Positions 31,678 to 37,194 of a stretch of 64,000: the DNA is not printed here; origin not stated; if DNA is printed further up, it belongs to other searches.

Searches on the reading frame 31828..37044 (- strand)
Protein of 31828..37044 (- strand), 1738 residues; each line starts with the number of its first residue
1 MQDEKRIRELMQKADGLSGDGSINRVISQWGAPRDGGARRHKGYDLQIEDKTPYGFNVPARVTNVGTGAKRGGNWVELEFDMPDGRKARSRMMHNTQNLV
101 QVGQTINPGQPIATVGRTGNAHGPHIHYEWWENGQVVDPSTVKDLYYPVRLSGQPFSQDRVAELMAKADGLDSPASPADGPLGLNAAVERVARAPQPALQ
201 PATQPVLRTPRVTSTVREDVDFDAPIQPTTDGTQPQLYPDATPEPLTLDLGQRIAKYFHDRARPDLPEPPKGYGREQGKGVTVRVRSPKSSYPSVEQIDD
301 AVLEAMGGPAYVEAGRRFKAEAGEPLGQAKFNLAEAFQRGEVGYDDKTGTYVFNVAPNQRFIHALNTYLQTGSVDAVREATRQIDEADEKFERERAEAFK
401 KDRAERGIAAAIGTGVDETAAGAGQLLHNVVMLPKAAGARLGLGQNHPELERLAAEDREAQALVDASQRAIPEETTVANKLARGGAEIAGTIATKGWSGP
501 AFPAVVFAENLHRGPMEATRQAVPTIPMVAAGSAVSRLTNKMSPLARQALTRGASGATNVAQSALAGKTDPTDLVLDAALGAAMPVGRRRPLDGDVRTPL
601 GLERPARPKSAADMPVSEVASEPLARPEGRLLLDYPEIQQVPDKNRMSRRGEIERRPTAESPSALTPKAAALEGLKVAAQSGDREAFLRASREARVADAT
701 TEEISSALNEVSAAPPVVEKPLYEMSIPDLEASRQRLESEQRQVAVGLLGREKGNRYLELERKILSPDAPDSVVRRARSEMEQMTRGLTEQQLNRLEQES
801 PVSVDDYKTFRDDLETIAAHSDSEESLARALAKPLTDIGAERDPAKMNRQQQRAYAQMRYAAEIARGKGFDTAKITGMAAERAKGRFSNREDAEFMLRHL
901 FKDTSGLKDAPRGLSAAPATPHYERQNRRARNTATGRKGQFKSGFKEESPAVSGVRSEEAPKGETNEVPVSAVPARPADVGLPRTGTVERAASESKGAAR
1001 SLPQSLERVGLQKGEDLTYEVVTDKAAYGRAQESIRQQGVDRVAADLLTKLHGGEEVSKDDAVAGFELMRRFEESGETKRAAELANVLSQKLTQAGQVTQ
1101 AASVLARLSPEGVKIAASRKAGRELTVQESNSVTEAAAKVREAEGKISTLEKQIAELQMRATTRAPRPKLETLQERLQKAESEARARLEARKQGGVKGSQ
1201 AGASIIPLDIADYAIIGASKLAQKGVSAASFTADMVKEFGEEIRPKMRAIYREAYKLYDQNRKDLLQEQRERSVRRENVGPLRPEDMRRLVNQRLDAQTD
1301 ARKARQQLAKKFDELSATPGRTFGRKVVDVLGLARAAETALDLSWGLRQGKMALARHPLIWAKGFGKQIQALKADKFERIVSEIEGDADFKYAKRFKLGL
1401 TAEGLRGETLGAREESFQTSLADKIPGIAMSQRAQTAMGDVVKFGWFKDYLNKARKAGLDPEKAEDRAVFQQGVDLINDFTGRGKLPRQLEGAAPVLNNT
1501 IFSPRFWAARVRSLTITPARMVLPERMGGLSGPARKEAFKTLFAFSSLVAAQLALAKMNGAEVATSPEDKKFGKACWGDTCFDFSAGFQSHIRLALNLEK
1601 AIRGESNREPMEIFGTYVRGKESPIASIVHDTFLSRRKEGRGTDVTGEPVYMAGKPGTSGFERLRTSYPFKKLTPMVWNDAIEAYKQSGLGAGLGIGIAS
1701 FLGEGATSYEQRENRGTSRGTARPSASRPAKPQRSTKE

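Call 84: search_protein_families(library=pfam, proteins=[window:31828-37044:-], max_evalue=0.001)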
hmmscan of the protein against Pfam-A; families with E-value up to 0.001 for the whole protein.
window:31828-37044:- (1738 aa): 1 family
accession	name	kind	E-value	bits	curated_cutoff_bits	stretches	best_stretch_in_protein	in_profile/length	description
PF01551.29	Peptidase_M23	-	5e-15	55.9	28.7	1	40-139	2-96/96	Peptidase family M23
